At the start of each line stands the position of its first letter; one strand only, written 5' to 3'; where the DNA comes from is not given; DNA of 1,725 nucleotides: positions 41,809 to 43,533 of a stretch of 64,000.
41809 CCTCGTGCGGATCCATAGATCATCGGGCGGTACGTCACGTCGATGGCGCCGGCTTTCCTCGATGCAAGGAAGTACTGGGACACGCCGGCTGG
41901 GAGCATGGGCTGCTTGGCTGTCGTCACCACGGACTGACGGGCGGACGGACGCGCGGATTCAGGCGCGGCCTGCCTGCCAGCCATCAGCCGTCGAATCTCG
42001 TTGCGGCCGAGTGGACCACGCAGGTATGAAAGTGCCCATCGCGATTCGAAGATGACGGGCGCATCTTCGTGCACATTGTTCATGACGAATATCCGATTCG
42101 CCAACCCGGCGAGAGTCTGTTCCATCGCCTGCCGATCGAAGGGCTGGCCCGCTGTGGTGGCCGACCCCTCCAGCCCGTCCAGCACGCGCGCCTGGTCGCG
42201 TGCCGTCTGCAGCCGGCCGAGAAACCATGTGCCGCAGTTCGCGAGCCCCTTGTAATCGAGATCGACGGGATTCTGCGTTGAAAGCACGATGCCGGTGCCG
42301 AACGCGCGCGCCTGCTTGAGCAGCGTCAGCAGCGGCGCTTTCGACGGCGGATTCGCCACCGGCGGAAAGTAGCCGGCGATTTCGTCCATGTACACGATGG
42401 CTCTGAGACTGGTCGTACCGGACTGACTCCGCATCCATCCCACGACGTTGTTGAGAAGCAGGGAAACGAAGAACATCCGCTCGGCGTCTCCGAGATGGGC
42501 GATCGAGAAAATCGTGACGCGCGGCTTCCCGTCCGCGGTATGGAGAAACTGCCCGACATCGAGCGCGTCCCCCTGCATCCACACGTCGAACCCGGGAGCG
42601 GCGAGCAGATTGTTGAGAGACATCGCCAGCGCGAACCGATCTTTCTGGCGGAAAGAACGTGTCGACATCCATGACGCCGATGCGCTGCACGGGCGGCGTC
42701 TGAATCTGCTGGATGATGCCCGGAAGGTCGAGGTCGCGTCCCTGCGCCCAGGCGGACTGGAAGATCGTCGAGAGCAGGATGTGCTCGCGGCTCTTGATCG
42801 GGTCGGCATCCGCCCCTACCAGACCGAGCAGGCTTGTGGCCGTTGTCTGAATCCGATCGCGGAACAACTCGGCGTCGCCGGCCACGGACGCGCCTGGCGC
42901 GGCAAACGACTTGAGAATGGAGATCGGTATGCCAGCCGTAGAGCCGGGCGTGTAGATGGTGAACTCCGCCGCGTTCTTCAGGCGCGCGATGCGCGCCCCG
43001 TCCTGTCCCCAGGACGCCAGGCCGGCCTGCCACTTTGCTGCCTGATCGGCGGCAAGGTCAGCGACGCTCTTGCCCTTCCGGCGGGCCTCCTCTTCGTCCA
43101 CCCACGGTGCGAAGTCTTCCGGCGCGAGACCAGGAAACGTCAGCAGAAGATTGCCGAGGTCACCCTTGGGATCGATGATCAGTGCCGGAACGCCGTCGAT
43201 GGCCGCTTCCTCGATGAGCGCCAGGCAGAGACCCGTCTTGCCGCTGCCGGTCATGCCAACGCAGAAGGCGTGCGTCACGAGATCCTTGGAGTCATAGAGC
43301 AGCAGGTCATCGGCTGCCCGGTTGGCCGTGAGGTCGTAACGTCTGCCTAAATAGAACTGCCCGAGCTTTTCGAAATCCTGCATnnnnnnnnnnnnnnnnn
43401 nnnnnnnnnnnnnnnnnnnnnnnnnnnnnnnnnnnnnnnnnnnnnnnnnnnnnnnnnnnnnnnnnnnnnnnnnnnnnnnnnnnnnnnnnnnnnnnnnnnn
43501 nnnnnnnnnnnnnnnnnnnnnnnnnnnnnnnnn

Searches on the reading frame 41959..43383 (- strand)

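Call 69: search_protein_families(library=pfam, proteins=[window:41959-43383:-], max_evalue=0.0001)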
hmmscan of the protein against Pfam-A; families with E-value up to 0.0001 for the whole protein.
window:41959-43383:- (474 aa): 1 family
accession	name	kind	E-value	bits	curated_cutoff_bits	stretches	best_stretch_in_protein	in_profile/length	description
PF01935.23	DUF87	-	1.5e-05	25.6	23.2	1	31-80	17-68/220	Helicase HerA, central domain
